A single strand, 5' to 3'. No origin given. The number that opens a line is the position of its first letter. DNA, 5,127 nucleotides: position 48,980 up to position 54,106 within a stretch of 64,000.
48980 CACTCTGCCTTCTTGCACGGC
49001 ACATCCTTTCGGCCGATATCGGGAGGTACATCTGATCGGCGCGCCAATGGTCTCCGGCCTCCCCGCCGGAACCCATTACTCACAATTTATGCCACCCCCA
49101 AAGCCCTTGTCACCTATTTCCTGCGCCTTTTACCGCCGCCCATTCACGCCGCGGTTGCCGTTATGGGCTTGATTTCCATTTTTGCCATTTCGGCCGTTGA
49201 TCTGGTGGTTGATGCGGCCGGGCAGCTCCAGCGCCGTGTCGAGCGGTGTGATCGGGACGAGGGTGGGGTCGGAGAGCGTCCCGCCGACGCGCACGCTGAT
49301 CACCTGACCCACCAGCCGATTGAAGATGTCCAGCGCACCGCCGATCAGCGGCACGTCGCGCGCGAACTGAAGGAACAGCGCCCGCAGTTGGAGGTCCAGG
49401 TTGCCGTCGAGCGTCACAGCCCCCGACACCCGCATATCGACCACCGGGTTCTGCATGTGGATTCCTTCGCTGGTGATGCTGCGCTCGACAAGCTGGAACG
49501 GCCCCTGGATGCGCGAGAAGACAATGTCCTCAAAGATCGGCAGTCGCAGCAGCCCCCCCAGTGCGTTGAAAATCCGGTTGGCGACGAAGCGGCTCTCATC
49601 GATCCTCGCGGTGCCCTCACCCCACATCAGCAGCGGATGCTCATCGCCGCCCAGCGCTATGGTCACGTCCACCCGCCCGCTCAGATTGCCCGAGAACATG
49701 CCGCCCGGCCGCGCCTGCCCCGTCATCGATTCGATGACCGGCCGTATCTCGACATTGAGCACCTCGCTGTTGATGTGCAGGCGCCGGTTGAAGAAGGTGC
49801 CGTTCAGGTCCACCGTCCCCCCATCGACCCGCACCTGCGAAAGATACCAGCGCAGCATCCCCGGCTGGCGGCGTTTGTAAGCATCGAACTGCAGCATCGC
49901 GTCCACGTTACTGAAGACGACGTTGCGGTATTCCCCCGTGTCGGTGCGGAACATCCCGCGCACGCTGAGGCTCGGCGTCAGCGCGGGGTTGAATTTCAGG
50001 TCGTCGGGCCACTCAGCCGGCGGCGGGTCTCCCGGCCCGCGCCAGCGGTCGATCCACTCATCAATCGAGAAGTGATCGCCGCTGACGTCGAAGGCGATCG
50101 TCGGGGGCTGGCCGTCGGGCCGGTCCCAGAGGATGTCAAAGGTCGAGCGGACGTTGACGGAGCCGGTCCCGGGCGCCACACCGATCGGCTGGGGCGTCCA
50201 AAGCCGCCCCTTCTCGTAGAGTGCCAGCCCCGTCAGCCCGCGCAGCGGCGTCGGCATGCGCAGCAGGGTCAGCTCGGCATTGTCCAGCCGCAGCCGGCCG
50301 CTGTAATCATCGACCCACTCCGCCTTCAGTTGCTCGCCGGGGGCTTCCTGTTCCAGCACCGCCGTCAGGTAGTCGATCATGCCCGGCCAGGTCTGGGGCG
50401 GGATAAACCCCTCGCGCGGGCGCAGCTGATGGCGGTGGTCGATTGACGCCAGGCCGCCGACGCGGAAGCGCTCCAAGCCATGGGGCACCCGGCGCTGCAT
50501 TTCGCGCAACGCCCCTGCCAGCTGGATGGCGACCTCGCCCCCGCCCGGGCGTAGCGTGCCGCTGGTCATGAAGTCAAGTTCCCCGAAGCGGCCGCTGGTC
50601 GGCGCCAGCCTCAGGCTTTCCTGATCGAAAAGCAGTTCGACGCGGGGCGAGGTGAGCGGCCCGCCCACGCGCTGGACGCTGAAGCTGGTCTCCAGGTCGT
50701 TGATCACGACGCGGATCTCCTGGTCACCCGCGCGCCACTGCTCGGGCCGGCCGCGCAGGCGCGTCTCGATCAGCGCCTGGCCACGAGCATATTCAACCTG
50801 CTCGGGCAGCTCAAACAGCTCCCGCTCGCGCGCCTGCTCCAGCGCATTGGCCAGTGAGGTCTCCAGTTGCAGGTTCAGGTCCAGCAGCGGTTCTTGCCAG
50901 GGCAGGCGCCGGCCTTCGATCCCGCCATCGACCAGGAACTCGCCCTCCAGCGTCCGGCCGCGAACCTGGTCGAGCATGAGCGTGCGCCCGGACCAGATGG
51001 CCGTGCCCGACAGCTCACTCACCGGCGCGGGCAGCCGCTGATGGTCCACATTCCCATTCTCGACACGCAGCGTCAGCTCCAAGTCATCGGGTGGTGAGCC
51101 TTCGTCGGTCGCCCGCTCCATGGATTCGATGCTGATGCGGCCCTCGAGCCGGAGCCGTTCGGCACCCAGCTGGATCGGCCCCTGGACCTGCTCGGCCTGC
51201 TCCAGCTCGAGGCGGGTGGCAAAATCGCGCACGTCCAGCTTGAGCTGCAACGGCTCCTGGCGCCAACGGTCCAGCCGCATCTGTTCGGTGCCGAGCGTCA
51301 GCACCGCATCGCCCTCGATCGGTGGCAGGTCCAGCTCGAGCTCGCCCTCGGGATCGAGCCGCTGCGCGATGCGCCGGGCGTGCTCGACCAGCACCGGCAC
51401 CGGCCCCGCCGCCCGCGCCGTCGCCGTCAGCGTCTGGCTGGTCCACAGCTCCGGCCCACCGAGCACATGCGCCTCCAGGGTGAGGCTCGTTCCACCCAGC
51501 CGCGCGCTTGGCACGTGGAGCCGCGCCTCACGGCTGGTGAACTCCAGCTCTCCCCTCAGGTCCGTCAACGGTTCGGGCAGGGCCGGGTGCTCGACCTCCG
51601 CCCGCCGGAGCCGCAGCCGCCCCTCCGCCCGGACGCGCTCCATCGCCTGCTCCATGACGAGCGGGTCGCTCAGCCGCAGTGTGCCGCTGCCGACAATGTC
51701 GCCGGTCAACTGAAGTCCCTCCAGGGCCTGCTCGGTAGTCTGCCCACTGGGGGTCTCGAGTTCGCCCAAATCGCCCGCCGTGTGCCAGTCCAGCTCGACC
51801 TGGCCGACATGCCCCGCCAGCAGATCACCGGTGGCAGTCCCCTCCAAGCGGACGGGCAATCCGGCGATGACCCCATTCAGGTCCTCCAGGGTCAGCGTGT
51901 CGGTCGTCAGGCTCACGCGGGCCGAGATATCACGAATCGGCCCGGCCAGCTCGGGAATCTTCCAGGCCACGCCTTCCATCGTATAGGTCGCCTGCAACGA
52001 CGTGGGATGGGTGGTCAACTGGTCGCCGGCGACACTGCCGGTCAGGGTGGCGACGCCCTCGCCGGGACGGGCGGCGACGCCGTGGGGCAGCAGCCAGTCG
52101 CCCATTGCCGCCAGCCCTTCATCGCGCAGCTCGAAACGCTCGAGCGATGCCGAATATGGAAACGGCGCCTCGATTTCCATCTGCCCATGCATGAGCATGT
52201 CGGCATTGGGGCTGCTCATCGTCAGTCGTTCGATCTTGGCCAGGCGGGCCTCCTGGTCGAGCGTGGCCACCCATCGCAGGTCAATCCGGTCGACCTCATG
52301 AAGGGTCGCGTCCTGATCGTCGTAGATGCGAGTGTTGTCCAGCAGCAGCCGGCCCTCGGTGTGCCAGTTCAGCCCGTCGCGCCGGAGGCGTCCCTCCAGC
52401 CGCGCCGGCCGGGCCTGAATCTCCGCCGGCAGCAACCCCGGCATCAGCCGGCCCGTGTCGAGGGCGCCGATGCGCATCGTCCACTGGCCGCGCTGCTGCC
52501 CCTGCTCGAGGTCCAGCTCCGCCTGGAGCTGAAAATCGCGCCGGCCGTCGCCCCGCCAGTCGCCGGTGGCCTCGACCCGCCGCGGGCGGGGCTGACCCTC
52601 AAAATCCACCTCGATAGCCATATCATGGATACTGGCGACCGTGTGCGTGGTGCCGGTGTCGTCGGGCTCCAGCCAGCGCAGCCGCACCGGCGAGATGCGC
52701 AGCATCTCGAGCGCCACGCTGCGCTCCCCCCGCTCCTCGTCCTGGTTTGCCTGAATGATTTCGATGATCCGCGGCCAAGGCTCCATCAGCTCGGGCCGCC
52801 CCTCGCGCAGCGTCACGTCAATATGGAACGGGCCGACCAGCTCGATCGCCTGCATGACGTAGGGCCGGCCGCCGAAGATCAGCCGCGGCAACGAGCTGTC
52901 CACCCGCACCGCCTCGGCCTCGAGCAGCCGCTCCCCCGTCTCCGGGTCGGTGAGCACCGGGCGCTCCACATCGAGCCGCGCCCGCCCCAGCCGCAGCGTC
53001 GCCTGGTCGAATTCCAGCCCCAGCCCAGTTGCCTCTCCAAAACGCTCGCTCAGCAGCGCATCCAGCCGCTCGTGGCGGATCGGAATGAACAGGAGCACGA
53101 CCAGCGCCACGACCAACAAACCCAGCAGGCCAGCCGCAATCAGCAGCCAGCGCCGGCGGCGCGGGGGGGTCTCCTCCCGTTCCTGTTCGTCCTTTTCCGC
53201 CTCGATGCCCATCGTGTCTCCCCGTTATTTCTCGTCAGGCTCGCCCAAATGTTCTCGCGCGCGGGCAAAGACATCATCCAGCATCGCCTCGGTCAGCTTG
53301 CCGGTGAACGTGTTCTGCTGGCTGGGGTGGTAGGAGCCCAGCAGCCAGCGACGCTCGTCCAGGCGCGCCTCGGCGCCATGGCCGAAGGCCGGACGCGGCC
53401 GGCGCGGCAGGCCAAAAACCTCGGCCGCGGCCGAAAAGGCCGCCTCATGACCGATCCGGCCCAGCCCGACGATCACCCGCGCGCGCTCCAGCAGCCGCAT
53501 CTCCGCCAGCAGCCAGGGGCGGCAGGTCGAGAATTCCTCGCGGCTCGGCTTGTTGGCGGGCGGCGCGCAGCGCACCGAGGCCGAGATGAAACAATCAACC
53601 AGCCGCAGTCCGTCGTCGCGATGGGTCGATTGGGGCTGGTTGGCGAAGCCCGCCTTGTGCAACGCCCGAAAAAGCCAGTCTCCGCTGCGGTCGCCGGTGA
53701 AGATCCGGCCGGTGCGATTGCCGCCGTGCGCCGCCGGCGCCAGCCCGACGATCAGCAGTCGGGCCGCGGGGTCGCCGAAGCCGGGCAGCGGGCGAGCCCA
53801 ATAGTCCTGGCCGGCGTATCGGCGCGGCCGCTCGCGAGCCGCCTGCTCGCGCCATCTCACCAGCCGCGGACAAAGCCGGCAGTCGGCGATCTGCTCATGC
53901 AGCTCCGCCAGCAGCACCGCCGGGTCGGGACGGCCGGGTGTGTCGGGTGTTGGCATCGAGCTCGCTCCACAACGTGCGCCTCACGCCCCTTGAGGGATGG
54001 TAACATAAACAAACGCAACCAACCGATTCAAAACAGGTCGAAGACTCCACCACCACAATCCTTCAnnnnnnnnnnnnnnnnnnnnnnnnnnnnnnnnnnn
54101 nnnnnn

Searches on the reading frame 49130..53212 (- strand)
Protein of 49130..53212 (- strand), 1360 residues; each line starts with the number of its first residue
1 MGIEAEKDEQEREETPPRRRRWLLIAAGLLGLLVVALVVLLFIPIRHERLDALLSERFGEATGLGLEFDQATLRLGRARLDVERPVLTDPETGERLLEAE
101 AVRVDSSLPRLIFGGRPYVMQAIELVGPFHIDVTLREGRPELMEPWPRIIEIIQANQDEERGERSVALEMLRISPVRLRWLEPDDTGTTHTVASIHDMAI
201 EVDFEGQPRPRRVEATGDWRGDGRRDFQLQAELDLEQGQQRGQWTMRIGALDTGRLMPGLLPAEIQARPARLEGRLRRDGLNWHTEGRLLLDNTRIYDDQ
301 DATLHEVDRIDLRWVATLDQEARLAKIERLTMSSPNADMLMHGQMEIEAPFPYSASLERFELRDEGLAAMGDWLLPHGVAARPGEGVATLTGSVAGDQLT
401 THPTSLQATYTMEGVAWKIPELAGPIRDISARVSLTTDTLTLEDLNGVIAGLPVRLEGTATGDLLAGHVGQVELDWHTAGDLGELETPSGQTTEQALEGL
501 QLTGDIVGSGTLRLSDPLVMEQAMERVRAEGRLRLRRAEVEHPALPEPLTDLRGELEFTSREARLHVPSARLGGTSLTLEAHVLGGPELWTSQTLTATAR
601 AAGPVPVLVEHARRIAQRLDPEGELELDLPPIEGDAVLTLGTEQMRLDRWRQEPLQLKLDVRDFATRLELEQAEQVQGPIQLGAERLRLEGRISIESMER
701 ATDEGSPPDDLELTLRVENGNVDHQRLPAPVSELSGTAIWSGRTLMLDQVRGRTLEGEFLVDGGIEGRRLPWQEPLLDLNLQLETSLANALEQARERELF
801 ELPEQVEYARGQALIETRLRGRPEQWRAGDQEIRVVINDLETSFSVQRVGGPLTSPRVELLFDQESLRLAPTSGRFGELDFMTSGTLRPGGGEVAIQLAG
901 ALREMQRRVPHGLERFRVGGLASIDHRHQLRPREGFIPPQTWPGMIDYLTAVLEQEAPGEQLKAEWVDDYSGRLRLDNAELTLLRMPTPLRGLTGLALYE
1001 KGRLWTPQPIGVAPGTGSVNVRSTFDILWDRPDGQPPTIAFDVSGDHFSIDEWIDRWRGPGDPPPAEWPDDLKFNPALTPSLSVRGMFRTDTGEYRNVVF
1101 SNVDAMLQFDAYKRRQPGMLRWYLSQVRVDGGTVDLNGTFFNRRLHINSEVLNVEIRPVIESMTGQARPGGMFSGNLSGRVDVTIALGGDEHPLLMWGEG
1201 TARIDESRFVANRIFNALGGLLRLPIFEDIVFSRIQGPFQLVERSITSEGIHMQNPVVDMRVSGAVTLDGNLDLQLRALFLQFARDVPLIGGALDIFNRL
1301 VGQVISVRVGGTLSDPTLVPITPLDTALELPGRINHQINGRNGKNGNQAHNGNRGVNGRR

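Call 104: search_protein_families(library=pfam, proteins=[window:49130-53212:-], max_evalue=0.0001)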
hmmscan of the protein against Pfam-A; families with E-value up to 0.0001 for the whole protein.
window:49130-53212:- (1360 aa): 1 family
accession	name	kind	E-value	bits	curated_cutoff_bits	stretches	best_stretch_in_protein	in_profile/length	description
PF13116.12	YhdP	-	1.9e-08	33.1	46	0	486-583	620-712/1224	YhdP protein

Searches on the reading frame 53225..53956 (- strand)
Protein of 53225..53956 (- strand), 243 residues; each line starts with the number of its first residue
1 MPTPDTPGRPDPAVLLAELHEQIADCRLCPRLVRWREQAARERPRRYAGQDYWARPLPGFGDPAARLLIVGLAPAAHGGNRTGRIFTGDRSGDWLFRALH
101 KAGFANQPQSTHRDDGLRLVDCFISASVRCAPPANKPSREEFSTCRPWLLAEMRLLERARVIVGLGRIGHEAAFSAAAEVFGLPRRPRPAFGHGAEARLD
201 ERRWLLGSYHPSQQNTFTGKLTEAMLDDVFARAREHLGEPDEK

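Call 104: search_protein_families(library=pfam, proteins=[window:53225-53956:-], max_evalue=0.0001)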
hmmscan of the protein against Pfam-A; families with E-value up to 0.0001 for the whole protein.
window:53225-53956:- (243 aa): 1 family
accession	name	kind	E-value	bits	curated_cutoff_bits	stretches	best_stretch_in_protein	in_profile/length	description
PF03167.25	UDG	-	6.8e-28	97.9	24.3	1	58-231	1-138/141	Uracil DNA glycosylase superfamily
